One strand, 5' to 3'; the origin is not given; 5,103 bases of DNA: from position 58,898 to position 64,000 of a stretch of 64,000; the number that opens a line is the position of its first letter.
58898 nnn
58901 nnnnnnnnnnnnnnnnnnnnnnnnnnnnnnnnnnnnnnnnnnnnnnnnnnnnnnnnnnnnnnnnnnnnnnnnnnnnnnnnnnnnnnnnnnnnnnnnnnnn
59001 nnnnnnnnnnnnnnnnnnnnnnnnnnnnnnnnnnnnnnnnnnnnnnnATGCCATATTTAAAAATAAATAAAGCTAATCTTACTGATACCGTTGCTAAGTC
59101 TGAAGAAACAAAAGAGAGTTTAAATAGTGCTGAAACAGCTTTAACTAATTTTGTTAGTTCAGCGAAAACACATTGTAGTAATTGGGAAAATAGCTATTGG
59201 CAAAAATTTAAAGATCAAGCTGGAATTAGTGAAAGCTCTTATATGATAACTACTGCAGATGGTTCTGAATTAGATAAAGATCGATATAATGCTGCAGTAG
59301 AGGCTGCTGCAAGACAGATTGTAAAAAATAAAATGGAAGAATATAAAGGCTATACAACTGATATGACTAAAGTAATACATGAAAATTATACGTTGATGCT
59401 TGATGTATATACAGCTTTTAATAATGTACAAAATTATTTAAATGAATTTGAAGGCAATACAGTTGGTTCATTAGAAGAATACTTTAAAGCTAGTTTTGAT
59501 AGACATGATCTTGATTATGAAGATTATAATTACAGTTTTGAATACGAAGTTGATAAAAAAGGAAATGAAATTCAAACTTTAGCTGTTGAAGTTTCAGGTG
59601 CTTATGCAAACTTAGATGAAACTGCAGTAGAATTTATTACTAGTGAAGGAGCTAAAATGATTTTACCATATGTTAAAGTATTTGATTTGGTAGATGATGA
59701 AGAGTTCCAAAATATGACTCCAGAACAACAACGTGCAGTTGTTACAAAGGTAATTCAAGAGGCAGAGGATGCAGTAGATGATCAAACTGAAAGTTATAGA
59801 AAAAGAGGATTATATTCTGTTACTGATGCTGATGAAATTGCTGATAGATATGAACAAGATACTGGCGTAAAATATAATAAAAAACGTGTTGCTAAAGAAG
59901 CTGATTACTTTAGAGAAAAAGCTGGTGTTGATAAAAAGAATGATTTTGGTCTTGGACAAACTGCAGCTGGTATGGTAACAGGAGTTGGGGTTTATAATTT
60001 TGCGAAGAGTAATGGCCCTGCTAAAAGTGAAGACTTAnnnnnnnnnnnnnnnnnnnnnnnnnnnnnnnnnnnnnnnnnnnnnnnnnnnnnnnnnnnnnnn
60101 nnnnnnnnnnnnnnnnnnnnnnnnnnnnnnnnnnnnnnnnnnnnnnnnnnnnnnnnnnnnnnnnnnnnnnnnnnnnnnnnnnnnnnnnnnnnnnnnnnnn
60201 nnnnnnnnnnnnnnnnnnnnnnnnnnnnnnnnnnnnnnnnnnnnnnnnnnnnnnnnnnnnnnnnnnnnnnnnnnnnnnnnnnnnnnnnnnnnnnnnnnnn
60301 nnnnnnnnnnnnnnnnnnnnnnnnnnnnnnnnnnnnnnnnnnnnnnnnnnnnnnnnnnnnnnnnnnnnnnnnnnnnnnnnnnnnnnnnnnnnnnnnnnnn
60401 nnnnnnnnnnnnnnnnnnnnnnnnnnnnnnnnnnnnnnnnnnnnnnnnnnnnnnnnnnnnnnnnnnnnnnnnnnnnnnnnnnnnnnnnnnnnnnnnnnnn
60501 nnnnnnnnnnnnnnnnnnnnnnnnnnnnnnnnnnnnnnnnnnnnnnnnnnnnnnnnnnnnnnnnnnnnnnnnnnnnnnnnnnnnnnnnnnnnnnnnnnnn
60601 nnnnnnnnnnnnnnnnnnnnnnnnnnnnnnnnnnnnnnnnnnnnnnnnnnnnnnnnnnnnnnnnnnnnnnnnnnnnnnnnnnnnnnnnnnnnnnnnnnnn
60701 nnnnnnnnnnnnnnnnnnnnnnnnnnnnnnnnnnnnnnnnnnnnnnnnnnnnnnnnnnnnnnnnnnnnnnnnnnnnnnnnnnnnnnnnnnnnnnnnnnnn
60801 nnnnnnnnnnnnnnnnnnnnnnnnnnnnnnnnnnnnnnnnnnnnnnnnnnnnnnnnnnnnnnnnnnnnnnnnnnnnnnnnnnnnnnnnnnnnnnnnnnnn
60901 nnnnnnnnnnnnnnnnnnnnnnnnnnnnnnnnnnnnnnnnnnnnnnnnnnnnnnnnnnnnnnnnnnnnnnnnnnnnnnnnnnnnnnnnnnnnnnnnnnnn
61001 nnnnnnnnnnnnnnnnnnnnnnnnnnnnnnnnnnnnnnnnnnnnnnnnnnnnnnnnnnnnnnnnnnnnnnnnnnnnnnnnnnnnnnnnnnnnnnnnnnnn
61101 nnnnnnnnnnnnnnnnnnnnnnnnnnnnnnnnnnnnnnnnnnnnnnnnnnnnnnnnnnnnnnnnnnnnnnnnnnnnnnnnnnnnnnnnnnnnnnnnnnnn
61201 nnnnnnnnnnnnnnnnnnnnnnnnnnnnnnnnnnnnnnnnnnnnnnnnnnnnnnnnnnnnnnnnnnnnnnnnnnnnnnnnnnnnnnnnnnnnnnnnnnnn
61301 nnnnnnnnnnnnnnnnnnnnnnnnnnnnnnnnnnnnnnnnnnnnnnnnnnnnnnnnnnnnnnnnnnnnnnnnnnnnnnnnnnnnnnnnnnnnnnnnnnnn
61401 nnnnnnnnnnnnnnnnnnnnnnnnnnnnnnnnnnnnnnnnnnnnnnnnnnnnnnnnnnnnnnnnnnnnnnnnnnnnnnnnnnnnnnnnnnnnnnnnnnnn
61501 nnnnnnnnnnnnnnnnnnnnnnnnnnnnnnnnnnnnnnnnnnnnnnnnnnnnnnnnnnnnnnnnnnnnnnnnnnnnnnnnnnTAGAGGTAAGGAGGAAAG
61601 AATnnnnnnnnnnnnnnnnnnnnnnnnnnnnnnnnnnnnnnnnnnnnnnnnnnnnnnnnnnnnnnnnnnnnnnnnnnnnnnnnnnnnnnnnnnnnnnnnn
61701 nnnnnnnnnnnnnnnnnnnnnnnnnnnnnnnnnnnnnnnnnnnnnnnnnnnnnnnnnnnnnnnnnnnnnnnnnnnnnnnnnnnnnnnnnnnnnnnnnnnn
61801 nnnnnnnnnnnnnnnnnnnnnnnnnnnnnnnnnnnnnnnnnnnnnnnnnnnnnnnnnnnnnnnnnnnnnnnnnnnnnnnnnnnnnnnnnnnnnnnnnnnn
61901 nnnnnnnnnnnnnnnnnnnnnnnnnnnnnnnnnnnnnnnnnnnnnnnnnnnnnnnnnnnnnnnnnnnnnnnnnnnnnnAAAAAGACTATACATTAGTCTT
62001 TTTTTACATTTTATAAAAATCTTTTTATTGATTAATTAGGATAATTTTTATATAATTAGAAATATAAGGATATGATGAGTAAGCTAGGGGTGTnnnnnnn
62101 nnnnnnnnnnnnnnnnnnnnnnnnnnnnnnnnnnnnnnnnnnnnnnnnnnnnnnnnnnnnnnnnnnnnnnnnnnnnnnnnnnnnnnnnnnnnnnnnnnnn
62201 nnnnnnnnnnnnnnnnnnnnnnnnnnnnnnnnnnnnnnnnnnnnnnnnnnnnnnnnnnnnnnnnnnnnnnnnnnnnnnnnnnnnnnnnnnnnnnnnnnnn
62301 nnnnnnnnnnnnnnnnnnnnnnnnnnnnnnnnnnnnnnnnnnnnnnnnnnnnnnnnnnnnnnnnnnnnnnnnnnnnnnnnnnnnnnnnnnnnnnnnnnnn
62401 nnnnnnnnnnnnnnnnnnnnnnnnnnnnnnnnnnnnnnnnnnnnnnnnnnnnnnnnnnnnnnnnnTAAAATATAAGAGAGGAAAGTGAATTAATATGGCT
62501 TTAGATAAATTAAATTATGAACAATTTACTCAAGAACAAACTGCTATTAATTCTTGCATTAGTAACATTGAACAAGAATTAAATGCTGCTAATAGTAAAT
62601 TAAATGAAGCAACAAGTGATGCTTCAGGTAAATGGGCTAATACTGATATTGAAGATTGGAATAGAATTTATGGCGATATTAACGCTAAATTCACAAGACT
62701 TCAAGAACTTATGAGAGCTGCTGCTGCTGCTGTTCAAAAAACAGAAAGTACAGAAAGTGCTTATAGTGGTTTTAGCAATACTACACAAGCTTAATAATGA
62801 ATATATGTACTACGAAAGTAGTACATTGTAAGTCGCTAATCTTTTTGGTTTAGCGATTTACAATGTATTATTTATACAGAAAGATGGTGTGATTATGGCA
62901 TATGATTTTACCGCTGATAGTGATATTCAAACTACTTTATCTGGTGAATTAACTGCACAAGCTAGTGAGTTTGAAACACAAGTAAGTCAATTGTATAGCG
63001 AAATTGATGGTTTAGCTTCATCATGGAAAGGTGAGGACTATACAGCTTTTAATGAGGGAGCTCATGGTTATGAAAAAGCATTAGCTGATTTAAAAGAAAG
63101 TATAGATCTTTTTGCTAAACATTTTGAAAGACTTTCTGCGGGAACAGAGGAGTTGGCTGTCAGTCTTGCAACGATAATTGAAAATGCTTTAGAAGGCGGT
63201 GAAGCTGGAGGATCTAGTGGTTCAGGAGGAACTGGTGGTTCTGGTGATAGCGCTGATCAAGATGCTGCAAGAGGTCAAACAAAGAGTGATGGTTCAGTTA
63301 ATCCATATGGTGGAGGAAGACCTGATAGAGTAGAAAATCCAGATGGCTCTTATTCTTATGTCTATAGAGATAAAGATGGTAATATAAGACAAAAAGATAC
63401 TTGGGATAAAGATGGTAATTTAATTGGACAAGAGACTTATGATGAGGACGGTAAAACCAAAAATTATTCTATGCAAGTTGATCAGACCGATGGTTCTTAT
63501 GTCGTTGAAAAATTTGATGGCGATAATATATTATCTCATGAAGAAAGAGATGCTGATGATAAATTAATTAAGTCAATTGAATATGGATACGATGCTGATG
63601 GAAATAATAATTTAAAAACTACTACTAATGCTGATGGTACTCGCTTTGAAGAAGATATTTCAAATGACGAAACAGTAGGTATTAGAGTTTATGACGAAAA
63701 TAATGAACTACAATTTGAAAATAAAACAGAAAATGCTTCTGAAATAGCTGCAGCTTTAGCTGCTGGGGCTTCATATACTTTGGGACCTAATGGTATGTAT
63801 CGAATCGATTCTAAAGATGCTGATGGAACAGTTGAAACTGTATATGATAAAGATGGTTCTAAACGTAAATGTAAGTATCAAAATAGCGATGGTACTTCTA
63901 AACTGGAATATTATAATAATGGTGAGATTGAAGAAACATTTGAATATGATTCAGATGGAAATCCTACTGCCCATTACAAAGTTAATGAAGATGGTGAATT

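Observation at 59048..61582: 847-aa highly acidic candidate T7SS substrate with no recognisable toxin domain, preceded by three small helical ORFs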

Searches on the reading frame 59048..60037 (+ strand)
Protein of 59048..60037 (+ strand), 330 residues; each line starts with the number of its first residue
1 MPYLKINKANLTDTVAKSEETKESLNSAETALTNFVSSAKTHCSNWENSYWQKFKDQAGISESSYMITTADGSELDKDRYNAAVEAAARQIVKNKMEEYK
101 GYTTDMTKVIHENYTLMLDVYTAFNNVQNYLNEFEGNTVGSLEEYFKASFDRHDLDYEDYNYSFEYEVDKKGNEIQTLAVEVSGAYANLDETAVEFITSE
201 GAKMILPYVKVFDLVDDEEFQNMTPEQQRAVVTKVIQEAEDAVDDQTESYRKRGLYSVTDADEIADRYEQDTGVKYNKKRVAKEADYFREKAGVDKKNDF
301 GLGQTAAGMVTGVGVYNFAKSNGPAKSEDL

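Call 31: predict_structure(alignment_id=A2)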
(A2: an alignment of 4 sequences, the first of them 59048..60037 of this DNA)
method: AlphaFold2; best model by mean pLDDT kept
length: 330 residues; sequences in the alignment: 4
mean_pLDDT: 54.0   pTM: 0.39
mean pLDDT of the five models: 54.0, 49.8, 48.3, 47.0, 43.4
residues with pLDDT >= 90: 1; 70-90: 43; 50-70: 147; < 50: 139
segments of 3 or more residues with pLDDT < 50: 1-15, 113-116, 118-128, 133-139, 199-201, 246-330
pLDDT, mean of each block of 10 residues (from residue 1): 33 49 58 55 60 74 85 84 80 68 52 49 48 46 61 55 66 61 57 51 57 65 58 63 50 34 44 40 37 31 36 42 34
secondary structure, 60 per line:
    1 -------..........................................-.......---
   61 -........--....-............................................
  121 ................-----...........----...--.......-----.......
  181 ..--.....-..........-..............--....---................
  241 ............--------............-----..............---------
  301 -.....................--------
elements in order: H8-49 H51-57 H62-65 E66-69 E72-75 H77-136 H142-152 E162-168 E174-182 E185-189 H191-200 H202-215 H218-221 H225-252 H261-272 H278-291 H302-322

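Call 52: search_solved_structures(query=A2, max_evalue=10)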
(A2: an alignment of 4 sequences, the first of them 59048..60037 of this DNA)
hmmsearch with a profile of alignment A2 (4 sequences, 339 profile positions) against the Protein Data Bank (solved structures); distinct sequences matched with E-value up to 10: 0.

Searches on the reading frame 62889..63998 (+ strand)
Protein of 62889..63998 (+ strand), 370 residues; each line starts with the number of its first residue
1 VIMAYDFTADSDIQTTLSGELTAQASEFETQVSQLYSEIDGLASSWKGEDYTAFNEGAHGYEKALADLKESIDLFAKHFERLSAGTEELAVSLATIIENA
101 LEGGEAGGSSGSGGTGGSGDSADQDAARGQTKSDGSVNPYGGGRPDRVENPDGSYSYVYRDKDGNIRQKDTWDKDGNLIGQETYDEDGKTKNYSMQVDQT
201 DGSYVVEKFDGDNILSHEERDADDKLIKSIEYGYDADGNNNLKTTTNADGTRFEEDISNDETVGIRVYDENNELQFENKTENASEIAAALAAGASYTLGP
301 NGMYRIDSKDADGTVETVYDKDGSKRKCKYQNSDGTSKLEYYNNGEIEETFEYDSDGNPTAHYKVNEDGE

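Call 5: search_protein_families(library=pfam, proteins=[window:62889-63998:+], max_evalue=0.001)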
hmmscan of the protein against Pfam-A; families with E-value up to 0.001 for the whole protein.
window:62889-63998:+ (370 aa): 1 family
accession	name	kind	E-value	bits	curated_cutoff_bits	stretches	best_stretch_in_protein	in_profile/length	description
PF06013.18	WXG100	-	1.2e-05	25.9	27.3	1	18-77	13-72/86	Proteins of 100 residues with WXG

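Call 6: search_protein_families(library=ncbifam, proteins=[window:62889-63998:+], max_evalue=0.1)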
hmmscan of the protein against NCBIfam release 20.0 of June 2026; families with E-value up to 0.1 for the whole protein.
window:62889-63998:+ (370 aa): 1 family
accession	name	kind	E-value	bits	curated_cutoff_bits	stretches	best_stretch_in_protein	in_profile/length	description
TIGR03930.1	WXG100_ESAT6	subfamily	3.1e-06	27.3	44.85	1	11-72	6-67/90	WXG100 family type VII secretion target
